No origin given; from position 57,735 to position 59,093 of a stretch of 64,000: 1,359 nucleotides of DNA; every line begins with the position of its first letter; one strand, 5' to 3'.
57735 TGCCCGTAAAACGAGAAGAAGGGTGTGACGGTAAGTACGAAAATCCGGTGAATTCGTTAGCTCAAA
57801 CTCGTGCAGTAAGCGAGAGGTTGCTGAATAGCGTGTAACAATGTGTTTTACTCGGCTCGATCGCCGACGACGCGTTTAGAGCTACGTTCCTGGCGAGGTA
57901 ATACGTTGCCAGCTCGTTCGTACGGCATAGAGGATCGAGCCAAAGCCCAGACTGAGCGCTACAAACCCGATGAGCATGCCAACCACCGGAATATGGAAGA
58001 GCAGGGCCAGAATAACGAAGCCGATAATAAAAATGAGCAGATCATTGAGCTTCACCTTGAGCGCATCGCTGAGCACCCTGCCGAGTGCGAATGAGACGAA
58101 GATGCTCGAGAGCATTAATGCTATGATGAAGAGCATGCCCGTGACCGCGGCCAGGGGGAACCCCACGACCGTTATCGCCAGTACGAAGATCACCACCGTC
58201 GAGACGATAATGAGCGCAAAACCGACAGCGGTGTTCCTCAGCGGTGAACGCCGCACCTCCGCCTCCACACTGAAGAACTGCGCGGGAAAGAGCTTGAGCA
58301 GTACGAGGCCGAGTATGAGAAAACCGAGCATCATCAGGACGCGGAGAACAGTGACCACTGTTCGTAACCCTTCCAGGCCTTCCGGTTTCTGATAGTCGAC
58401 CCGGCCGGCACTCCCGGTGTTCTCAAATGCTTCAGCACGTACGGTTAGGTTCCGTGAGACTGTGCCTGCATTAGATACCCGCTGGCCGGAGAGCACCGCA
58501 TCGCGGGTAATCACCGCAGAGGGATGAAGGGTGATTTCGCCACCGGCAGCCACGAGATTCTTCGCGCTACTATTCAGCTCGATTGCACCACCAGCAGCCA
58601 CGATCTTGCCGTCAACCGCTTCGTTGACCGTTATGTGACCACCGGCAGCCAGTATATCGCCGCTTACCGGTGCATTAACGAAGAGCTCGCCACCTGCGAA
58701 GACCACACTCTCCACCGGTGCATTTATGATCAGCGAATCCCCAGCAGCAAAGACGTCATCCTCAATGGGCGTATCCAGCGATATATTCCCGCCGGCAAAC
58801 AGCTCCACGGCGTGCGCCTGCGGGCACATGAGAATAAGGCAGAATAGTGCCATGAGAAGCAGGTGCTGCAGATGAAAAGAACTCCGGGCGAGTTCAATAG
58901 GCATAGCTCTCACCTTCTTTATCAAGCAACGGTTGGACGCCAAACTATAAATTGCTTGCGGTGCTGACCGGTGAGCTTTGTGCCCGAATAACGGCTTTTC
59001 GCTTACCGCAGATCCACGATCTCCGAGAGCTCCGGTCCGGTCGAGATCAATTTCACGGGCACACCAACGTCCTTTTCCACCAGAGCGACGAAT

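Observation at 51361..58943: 2133-aa PGF-CTERM surface protein with an internal ~4-TM-helix block, adjacent to a bactofilin-repeat membrane protein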

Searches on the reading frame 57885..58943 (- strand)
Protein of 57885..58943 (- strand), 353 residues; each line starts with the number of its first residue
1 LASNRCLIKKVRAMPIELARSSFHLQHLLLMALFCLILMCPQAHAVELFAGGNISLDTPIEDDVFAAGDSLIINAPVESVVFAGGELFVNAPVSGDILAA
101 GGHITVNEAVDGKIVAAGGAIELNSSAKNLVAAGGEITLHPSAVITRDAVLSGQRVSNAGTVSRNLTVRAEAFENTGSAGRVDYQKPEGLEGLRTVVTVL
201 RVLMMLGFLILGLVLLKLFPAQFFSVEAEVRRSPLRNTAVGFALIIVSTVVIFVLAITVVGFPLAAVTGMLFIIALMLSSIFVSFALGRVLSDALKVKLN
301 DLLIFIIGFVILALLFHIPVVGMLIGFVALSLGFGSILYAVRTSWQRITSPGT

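Call 5: search_protein_families(library=pfam, proteins=[window:57885-58943:-], max_evalue=0.01)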
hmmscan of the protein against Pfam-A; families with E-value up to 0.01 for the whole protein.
window:57885-58943:- (353 aa): 1 family
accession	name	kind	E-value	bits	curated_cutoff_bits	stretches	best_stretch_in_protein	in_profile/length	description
PF03961.19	FapA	-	0.0058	16.7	31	0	80-139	33-95/272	Flagellar Assembly Protein A beta solenoid domain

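Call 6: search_protein_families(library=ncbifam, proteins=[window:57885-58943:-], max_evalue=0.01)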
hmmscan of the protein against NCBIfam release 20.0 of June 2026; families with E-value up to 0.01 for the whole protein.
window:57885-58943:- (353 aa): 0 families

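Call 54: find_homologous_proteins(query=window:57885-58904:-, max_evalue=0.001)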
Query window:57885-58904:- (340 aa): 213 proteins with E <= 0.001 among 8000 candidates; the best 120 are listed.
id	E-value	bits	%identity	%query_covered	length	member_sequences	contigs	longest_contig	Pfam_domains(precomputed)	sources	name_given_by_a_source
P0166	9.4e-194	661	100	95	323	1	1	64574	PF26514.1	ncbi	ncbi:MAG: hypothetical protein ACP5E9_02055 [Candidatus Methanospirareceae archaeon]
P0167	2.1e-172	591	86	100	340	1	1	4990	PF26514.1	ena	-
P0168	1.4e-170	585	85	100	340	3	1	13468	PF26514.1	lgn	-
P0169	2.0e-170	584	85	100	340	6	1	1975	PF26514.1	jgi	jgi:hypothetical protein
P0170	6.2e-169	579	84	100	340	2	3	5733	PF26514.1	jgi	jgi:hypothetical protein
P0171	3.6e-166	570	82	100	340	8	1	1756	PF26514.1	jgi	-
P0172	2.6e-160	551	79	100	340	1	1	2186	PF26514.1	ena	-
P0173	2.6e-160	551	79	99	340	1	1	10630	PF26514.1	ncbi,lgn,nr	ncbi:MAG: hypothetical protein JW945_08060 [Methanomicrobia archaeon]|nr:hypothetical protein [Metha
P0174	4.6e-148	511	80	94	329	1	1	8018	PF26514.1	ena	-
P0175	1.6e-143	496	72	100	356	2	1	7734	PF26514.1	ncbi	-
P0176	1.3e-140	486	72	100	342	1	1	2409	PF26514.1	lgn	-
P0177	3.3e-124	432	64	96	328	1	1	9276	PF26514.1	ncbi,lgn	-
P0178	1.2e-121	424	64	95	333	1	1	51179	PF26514.1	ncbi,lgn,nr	ncbi:MAG: hypothetical protein JW878_06970 [Methanomicrobia archaeon]|nr:hypothetical protein [Metha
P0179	9.3e-121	421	62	91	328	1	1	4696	PF26514.1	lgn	-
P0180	2.4e-120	420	61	91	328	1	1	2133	PF26514.1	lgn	-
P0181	1.2e-119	418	61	92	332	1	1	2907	PF26514.1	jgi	jgi:hypothetical protein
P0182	3.0e-119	416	57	99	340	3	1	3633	PF26514.1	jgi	-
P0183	4.2e-119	416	63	91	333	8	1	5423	PF26514.1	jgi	jgi:hypothetical protein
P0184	1.0e-118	414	61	91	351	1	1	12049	PF26514.1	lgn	-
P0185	1.0e-118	414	63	95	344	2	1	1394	PF26514.1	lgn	-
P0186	1.3e-117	411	59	96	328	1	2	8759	PF26514.1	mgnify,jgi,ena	mgnify:CR=1 FL=1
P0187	1.5e-117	411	58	95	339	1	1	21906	PF26514.1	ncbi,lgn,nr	ncbi:MAG: hypothetical protein IBX41_03115 [Methanophagales archaeon]|nr:hypothetical protein [Metha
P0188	3.0e-117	410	64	91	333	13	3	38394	PF26514.1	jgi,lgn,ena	-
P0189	3.6e-117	409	60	96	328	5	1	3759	PF26514.1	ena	-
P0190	4.4e-117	409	56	91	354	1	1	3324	PF26514.1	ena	-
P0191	5.7e-117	409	60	91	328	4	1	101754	PF26514.1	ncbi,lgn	-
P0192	5.9e-117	409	56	91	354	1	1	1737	PF26514.1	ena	-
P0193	6.8e-117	408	60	91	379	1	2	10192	PF26514.1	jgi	jgi:hypothetical protein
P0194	8.6e-117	408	59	91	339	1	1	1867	PF26514.1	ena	-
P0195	5.7e-116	405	57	96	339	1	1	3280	PF26514.1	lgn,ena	-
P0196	7.8e-116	405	60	91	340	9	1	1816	PF26514.1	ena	-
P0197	8.0e-116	405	56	91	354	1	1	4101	PF26514.1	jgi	jgi:hypothetical protein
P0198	8.3e-116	405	58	91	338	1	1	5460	PF26514.1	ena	-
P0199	2.1e-115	404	62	91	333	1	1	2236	PF26514.1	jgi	-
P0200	2.2e-115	404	57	96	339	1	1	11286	PF26514.1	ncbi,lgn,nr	ncbi:MAG: hypothetical protein QMD22_07575 [archaeon]|nr:hypothetical protein [archaeon]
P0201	2.7e-115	403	58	96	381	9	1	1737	PF26514.1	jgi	jgi:hypothetical protein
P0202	4.7e-115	402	60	91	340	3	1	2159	PF26514.1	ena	-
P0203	8.1e-115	402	58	96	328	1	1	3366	PF26514.1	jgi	jgi:hypothetical protein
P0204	8.1e-115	402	60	96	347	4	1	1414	PF26514.1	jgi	jgi:hypothetical protein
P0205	1.9e-114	400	57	91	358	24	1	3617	PF26514.1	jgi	-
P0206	2.3e-114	400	60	91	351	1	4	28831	PF26514.1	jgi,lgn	jgi:hypothetical protein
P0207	3.4e-114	400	59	91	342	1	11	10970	PF26514.1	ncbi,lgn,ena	-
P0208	5.2e-114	399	58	91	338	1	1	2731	PF26514.1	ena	-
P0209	1.8e-113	397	59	91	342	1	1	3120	PF26514.1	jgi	-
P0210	1.9e-113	397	59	91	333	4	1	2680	PF26514.1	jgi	-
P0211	6.2e-113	395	59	91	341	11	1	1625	PF26514.1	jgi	-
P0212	1.5e-112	394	59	91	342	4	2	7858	PF26514.1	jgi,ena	-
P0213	6.9e-112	392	57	96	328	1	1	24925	PF26514.1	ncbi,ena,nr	ncbi:MAG: hypothetical protein JJE19_00570 [Methanosarcinales archaeon]|nr:hypothetical protein [Met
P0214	8.2e-112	392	59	91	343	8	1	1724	PF26514.1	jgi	-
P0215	1.0e-111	391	57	96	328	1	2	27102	PF26514.1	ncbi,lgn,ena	-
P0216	2.5e-111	390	57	96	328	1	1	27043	PF26514.1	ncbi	-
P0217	6.7e-111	389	58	91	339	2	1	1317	PF26514.1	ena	-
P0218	7.2e-111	389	58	91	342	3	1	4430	PF26514.1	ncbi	-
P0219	1.2e-110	388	58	91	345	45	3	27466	PF26514.1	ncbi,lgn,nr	ncbi:MAG: hypothetical protein OCU20_07185 [Methanophagales archaeon]|nr:hypothetical protein [Metha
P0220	2.8e-110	387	57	91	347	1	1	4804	PF26514.1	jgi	-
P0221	1.2e-109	385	58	91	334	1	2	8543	PF26514.1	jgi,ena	jgi:hypothetical protein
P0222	1.3e-109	385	57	91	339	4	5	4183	PF26514.1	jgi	jgi:hypothetical protein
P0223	1.8e-109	384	58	91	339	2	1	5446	PF26514.1,PF03961.20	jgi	-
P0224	3.0e-109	383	56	96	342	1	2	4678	PF26514.1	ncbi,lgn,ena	-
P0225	3.6e-109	383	56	96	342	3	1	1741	PF26514.1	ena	-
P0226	5.0e-109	383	57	91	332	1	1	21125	PF26514.1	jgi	jgi:hypothetical protein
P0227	8.5e-109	382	56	91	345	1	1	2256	PF26514.1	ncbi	-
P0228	1.4e-108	381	58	92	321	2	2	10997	PF26514.1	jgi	jgi:hypothetical protein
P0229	3.1e-108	380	54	100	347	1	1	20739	PF26514.1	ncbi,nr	ncbi:Uncharacterised protein [uncultured archaeon]|nr:Uncharacterised protein [uncultured archaeon]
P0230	6.2e-108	379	59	90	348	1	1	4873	PF26514.1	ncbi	-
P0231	4.3e-107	376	56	91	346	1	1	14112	PF26514.1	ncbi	-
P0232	6.6e-107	376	54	95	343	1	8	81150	PF26514.1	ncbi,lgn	-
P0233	6.7e-107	376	57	90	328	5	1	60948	PF26514.1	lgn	-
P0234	6.9e-107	376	57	91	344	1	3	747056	PF26514.1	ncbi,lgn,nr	ncbi:MAG: polymer-forming cytoskeletal protein [Candidatus Methanoperedens sp.]|nr:polymer-forming c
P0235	7.0e-107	376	55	97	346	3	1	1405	PF26514.1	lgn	-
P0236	6.7e-106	372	57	93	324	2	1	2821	PF26514.1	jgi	jgi:hypothetical protein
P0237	1.5e-105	371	56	90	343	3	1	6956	PF26514.1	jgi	jgi:hypothetical protein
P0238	6.0e-105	369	57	90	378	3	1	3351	PF26514.1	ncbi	-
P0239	1.7e-104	368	56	91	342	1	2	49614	PF26514.1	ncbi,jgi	jgi:hypothetical protein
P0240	3.4e-104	367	56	91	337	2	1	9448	PF26514.1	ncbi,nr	ncbi:MAG: hypothetical protein OIN85_02505 [Candidatus Methanoperedens sp.]|nr:hypothetical protein 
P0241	4.2e-104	366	56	90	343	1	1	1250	PF26514.1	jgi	jgi:hypothetical protein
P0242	2.9e-103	364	56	90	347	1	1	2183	PF26514.1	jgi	jgi:hypothetical protein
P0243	3.7e-102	360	55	90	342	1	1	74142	PF26514.1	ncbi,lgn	-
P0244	4.3e-102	360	55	91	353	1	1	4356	PF26514.1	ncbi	-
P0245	5.3e-102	360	55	89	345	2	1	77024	PF26514.1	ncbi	ncbi:MAG: hypothetical protein WCE94_06980 [Candidatus Methanoperedens sp.]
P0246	1.1e-101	358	55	90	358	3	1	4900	PF26514.1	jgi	jgi:hypothetical protein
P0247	1.5e-101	358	53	90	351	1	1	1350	PF26514.1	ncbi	-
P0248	2.8e-101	357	53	98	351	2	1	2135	PF26514.1,PF07331.17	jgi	-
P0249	1.5e-100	355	55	91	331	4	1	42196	PF26514.1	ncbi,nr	ncbi:MAG: hypothetical protein O8C67_01040 [Candidatus Methanoperedens sp.]|nr:hypothetical protein 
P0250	2.4e-100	354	54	90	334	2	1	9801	PF26514.1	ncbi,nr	ncbi:MAG: hypothetical protein J5U19_11400 [Candidatus Methanoperedens sp.]|nr:hypothetical protein 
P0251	1.2e-99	352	51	99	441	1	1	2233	PF26514.1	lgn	-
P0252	3.2e-99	350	55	89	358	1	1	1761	PF26514.1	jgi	jgi:hypothetical protein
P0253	3.1e-98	347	54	90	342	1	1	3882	PF26514.1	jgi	-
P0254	3.8e-98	347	56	88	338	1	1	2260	PF26514.1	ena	-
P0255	1.6e-97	345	55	89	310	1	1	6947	PF26514.1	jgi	-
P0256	3.6e-97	344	75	71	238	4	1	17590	PF26514.1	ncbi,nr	ncbi:MAG TPA: hypothetical protein ENN68_01045 [Methanomicrobia archaeon]|nr:hypothetical protein [M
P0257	1.7e-96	341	50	95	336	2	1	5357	PF26514.1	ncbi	-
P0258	1.7e-96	341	52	90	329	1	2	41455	PF26514.1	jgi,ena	-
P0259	7.3e-87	310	45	89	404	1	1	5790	PF26514.1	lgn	-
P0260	2.1e-83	298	47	97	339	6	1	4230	PF26514.1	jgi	jgi:hypothetical protein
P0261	2.2e-83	298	48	91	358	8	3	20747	PF26514.1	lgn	-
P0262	2.5e-83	298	43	91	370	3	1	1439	PF26514.1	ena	-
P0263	4.5e-83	297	49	92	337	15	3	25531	PF26514.1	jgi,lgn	jgi:hypothetical protein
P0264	5.2e-83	297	48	94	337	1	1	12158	PF26514.1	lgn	-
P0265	5.3e-83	297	46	93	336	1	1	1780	PF26514.1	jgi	jgi:hypothetical protein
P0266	9.1e-83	296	45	97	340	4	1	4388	PF26514.1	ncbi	-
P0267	7.5e-82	293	49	88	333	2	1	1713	PF26514.1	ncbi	-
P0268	2.0e-81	292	47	94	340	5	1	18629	PF26514.1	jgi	jgi:hypothetical protein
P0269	2.7e-81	291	45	99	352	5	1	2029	PF26514.1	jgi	-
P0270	3.3e-81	291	47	93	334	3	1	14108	PF26514.1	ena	-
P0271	5.2e-81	291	47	95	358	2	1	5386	PF26514.1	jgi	-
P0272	7.6e-81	290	48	90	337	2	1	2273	PF26514.1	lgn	-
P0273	8.4e-81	290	47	94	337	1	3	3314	PF26514.1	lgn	-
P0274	9.0e-81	290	46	93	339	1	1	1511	PF26514.1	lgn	-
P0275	1.1e-80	290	49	89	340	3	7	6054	PF26514.1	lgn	-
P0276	2.4e-80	288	46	94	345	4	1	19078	PF26514.1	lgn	-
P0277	2.5e-80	288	50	86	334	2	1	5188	PF26514.1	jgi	jgi:hypothetical protein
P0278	3.8e-80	288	59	71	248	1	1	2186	PF26514.1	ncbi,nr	ncbi:MAG: hypothetical protein KAT65_21115, partial [Methanophagales archaeon]|nr:hypothetical prote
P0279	7.0e-80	287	46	94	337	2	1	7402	PF26514.1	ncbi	-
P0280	1.6e-79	286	44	91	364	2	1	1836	PF26514.1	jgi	jgi:hypothetical protein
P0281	2.1e-79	285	47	91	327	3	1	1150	PF26514.1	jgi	jgi:hypothetical protein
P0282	1.1e-78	283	46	90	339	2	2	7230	PF26514.1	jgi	jgi:hypothetical protein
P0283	1.8e-78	282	48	88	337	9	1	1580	PF26514.1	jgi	jgi:hypothetical protein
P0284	2.2e-78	282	48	88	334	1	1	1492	PF26514.1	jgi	jgi:hypothetical protein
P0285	3.3e-78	281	48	88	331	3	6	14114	PF26514.1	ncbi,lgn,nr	ncbi:MAG: hypothetical protein PHV57_03875 [Methanomicrobiaceae archaeon]|nr:hypothetical protein [M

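Call 65: predict_structure(alignment_id=A4)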
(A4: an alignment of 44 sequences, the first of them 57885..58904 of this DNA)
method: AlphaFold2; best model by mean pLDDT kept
length: 340 residues; sequences in the alignment: 44
mean_pLDDT: 85.0   pTM: 0.55
mean pLDDT of the five models: 85.0, 85.0, 82.1, 81.0, 74.1
residues with pLDDT >= 90: 185; 70-90: 108; 50-70: 29; < 50: 18
segments of 3 or more residues with pLDDT < 50: 1-9, 26-33
pLDDT, mean of each block of 10 residues (from residue 1): 42 62 46 58 87 89 91 93 92 94 93 94 93 94 94 92 92 72 82 92 92 88 90 93 90 93 91 92 90 93 85 89 85 69
secondary structure, 60 per line:
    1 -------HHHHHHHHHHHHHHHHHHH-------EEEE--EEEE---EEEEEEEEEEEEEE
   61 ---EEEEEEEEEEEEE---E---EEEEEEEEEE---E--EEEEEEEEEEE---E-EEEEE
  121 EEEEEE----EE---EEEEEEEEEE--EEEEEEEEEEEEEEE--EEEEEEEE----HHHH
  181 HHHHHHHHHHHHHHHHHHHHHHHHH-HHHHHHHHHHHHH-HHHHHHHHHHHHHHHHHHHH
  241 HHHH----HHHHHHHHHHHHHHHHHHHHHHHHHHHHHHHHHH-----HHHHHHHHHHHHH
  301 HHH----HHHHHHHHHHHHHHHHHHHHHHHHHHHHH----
elements in order: H8-26 E34-37 E40-43 E47-60 E64-76 E84-93 E100-110 E116-126 E136-145 E148-162 E165-172 H177-205 H207-219 H221-244 H249-282 H288-303 H308-336

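Call 68: fold_search(model_id=the predicted structure, library=pdb)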
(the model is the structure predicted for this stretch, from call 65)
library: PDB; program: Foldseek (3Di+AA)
matches with E <= 10: 114; with E <= 0.001: 0
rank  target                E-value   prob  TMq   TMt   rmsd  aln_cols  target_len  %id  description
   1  3ult_A                5.5e-02  0.77  0.13  0.28  10.9       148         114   14  Crystal structure of an ice-binding protein from the perennial ryegrass, Lolium perenne (released 2012-02-15)
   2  6n2b_B                1.0e-01  0.66  0.19  0.19  10.3       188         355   15  The Crystal Structure of Caldicellulosiruptor kristjanssonii Tapirin C-terminal domain (released 2018-12-19)
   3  6n2b_A                2.2e-01  0.35  0.17  0.17  11.2       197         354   14  The Crystal Structure of Caldicellulosiruptor kristjanssonii Tapirin C-terminal domain (released 2018-12-19)
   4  5gzt_B                4.2e-01  0.85  0.25  0.08   9.0       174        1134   12  Crystal Structure of Chitinase ChiW from Paenibacillus sp. str. FPU-7 Reveals a Novel Type of Bacterial Cell-Surface-E (released 2016-12-28)
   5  5kkd_A                4.2e-01  0.09  0.11  0.16  13.6       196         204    8  Truncated hemolysin A Y134A from P. mirabilis at 2.1 Angstroms resolution crystallized in a high salt condition (released 2017-03-22)
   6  2n3d_MODEL_1_A        4.8e-01  0.23  0.17  0.37   8.1       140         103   18  Atomic structure of the cytoskeletal bactofilin BacA revealed by solid-state NMR (released 2015-12-16)
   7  6n2c_A                8.7e-01  0.10  0.15  0.13  12.5       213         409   10  The Crystal Structure of Caldicellulosiruptor hydrothermalis Tapirin C-terminal domain (released 2018-12-19)
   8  6qvi_C                9.6e-01  0.09  0.14  0.11   9.2       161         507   12  Crystal structure of competence-associated pilin ComZ from Thermus thermophilus (released 2019-05-29)
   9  7d6c_5                1.1e+00  0.06  0.10  0.19  11.6       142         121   19  Crystal structure of CcmM N-terminal domain in complex with CcmN (released 2021-08-04)
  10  4i84_B                1.4e+00  0.75  0.30  0.36   6.8       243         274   10  The crystal structure of the Haemophilus influenzae HxuA secretion domain involved in the two-partner secretion pathwa (released 2013-11-13)
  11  7wu4_R                1.4e+00  0.14  0.14  0.16  17.0       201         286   17  Cryo-EM structure of the adhesion GPCR ADGRF1 in complex with miniGi (released 2022-04-27)
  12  6rib_A                1.5e+00  0.15  0.16  0.37   8.1       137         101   15  Cryo-EM reconstruction of Thermus thermophilus bactofilin double helical filaments (released 2019-07-17)
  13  3lyc_A                1.5e+00  0.15  0.18  0.23  10.8       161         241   14  Crystal structure of Putative pectinase (YP_001304412.1) from Parabacteroides distasonis ATCC 8503 at 2.30 A resolutio (released 2010-03-16)
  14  4i84_A                1.7e+00  0.77  0.29  0.33   7.9       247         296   10  The crystal structure of the Haemophilus influenzae HxuA secretion domain involved in the two-partner secretion pathwa (released 2013-11-13)
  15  6pzl                  1.7e+00  0.21  0.18  0.25  11.4       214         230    8  P. mirabilis hemolysin A mutant - Q125A (released 2020-08-05)
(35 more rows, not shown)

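Call 80: find_encoding_contigs(protein=P0166, flank=10000, max_places=2)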
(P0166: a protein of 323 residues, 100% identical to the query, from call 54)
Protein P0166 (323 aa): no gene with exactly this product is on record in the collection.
